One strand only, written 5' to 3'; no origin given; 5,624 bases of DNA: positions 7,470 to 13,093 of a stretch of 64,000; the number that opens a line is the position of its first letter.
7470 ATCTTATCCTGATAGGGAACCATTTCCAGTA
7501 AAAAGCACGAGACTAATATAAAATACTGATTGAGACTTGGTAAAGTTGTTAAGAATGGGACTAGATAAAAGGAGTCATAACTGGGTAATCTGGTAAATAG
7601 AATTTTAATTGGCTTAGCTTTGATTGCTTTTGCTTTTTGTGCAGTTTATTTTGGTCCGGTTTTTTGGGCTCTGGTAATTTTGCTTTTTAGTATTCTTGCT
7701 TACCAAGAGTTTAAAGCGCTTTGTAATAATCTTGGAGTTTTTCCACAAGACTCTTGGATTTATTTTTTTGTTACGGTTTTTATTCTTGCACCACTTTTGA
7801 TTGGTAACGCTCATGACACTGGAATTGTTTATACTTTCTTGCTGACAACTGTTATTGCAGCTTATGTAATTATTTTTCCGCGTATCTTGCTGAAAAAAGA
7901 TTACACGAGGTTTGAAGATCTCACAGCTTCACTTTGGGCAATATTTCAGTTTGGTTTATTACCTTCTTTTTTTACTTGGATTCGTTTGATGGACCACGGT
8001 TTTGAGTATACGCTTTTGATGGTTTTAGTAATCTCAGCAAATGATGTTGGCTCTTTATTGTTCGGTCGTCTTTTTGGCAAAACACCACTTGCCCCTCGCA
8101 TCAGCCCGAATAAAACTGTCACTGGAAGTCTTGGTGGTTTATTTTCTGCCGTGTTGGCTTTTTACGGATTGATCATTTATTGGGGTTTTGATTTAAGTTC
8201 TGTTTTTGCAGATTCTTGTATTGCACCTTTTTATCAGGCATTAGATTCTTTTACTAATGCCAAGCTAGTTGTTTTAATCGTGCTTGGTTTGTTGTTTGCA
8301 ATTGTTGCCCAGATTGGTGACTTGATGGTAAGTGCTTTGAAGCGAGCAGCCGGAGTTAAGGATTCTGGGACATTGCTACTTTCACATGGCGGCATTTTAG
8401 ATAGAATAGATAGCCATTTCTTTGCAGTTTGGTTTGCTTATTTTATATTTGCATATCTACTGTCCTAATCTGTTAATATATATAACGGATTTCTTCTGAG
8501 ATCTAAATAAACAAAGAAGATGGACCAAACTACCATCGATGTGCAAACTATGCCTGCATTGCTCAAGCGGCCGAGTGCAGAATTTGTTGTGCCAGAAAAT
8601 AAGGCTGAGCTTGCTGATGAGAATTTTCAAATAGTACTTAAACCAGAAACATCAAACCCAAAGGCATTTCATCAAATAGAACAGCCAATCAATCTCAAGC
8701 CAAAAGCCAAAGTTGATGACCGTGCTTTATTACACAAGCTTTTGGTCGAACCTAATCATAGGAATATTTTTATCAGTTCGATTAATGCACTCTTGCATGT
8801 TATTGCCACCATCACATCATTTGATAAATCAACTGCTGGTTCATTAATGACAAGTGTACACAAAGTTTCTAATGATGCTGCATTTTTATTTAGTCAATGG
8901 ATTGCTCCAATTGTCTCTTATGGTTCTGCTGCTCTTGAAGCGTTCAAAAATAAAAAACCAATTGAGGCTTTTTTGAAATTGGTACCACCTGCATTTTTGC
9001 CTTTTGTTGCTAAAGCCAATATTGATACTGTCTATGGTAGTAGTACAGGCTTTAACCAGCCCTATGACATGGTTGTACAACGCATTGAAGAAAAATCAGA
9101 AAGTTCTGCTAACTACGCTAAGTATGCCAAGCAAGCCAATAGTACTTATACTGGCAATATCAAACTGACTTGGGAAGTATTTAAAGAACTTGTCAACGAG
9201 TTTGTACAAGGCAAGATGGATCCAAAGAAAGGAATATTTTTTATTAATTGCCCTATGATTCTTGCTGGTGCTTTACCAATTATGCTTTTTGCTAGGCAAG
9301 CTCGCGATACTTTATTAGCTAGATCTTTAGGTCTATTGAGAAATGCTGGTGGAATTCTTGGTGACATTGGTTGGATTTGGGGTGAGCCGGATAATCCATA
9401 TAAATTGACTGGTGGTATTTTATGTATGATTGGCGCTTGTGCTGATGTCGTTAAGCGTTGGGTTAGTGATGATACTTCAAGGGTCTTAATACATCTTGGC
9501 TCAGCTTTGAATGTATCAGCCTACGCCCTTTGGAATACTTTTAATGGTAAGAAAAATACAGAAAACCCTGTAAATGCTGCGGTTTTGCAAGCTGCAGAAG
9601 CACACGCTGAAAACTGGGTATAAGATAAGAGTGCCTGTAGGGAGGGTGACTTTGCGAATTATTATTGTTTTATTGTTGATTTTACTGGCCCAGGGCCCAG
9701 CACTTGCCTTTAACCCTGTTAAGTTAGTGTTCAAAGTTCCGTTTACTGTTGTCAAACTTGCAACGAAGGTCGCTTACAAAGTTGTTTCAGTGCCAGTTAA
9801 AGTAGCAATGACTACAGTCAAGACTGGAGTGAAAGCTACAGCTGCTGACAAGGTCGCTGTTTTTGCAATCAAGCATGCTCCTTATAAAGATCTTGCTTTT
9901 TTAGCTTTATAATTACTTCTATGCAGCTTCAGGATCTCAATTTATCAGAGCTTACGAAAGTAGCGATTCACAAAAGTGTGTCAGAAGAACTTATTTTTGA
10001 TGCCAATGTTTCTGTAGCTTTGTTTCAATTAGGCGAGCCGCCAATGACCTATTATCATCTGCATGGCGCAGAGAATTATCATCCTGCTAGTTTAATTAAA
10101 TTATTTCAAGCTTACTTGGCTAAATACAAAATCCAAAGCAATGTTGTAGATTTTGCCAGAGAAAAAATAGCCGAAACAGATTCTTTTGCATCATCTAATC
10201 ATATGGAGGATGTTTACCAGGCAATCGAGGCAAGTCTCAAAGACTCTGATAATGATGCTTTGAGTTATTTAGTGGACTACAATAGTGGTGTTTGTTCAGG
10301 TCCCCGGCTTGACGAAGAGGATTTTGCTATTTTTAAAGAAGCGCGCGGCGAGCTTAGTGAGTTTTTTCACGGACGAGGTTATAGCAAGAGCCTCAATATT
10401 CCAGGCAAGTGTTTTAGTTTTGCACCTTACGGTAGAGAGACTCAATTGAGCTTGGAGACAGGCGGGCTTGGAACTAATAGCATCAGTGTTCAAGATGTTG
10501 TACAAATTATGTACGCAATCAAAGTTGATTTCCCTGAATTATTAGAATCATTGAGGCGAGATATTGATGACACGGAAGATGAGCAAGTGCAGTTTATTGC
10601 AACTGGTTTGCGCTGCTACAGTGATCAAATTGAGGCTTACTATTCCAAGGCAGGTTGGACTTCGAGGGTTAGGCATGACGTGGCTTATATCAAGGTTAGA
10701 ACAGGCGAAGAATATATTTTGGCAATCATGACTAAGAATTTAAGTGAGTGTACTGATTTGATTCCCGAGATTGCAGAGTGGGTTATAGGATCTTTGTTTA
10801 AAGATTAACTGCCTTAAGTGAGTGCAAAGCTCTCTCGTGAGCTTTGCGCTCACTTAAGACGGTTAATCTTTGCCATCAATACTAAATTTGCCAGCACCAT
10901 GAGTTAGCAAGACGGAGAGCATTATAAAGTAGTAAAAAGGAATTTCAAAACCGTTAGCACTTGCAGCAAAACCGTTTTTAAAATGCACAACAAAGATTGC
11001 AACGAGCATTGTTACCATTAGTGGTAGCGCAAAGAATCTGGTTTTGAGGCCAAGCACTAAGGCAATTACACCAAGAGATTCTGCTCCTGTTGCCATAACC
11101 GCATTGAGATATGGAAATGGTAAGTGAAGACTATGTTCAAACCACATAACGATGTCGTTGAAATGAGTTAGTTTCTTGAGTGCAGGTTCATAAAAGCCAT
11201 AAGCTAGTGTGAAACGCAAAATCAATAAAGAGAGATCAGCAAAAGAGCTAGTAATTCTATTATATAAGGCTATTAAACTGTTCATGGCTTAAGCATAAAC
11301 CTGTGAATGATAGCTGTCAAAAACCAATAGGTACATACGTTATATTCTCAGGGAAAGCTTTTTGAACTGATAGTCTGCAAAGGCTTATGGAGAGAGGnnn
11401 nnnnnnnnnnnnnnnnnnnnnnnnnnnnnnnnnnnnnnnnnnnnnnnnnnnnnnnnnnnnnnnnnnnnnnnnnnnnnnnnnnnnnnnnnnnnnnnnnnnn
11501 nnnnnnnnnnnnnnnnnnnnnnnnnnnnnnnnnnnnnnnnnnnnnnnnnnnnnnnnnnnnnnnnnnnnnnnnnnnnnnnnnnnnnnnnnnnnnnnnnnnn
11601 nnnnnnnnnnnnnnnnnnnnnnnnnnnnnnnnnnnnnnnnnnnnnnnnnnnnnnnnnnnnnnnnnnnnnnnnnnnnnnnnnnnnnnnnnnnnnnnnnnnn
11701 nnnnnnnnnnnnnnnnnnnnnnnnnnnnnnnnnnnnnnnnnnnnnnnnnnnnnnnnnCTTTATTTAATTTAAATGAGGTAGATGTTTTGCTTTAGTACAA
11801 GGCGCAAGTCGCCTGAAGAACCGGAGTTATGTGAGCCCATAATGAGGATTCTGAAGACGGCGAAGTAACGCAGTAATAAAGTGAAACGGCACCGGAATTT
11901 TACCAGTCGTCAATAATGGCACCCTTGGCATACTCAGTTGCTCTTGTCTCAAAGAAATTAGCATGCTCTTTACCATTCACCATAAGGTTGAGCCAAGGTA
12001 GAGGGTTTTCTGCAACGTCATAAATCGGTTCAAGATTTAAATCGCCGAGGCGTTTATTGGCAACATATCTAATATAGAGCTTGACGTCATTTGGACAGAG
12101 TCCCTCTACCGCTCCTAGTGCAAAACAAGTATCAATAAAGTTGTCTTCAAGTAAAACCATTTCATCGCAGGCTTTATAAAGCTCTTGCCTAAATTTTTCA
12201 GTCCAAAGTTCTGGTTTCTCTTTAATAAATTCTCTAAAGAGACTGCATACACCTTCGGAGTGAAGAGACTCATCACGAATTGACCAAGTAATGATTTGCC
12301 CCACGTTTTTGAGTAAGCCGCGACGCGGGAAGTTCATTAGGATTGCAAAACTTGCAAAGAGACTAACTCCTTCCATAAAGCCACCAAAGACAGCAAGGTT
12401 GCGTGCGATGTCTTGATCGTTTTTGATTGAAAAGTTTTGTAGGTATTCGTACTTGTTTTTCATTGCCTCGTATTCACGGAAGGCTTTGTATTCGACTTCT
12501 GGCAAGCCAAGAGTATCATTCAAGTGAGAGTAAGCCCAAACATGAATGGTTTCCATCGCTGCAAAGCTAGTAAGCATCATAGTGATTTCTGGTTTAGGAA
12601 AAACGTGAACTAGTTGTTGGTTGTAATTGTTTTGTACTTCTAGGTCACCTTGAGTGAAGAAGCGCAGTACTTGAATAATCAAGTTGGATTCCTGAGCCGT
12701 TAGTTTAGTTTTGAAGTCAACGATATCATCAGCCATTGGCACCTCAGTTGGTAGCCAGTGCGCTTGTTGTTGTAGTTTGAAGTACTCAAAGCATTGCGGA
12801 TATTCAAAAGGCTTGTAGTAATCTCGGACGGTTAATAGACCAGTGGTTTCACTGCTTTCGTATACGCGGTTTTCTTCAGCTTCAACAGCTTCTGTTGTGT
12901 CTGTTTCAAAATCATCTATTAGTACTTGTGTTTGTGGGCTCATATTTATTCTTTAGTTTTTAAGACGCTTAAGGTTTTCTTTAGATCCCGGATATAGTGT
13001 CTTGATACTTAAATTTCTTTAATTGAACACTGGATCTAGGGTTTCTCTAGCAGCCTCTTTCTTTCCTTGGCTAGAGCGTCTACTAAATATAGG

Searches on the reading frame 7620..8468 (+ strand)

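Call 39: search_protein_families(library=pfam, proteins=[window:7620-8468:+], max_evalue=0.00001)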
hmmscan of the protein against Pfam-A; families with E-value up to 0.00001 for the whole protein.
window:7620-8468:+ (282 aa): 1 family
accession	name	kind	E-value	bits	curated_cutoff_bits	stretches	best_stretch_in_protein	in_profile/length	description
PF01148.25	CTP_transf_1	-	1.6e-50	172.8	24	1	1-279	10-263/264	Cytidylyltransferase family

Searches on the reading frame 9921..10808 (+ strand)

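Call 39: search_protein_families(library=pfam, proteins=[window:9921-10808:+], max_evalue=0.00001)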
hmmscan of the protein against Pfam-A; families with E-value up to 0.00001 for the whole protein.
window:9921-10808:+ (295 aa): 1 family
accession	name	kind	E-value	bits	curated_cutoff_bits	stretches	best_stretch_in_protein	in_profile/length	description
PF13354.11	Beta-lactamase2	-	6e-08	32.7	22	0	179-271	130-214/214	Beta-lactamase enzyme family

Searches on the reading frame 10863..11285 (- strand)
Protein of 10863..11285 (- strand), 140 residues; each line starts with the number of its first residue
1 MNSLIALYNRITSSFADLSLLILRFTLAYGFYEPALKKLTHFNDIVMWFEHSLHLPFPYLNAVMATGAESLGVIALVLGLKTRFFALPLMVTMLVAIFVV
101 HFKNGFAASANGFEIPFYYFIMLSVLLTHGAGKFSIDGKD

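Call 40: search_protein_families(library=pfam, proteins=[window:10863-11285:-], max_evalue=0.00001)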
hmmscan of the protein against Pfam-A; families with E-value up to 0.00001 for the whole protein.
window:10863-11285:- (140 aa): 1 family
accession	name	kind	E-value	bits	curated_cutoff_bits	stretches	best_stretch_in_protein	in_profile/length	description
PF07681.17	DoxX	-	9.8e-19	68.2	23.6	1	20-101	2-84/85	DoxX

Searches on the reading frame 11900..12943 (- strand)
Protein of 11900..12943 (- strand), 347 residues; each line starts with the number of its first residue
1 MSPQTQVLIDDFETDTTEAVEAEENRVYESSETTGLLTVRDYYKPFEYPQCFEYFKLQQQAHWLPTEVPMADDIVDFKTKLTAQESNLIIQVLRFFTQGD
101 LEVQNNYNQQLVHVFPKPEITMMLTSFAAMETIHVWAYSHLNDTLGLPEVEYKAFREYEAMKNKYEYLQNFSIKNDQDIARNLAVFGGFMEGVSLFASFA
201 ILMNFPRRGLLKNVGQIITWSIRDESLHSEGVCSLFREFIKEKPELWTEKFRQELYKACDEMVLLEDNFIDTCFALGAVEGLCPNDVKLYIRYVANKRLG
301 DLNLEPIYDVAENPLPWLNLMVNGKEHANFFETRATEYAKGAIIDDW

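Call 40: search_protein_families(library=pfam, proteins=[window:11900-12943:-], max_evalue=0.00001)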
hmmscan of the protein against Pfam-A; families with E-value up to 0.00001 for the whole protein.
window:11900-12943:- (347 aa): 1 family
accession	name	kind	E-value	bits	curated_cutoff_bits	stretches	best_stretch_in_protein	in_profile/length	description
PF00268.27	Ribonuc_red_sm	-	2.5e-73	247.3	33.6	1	42-314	3-281/281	Ribonucleotide reductase, small chain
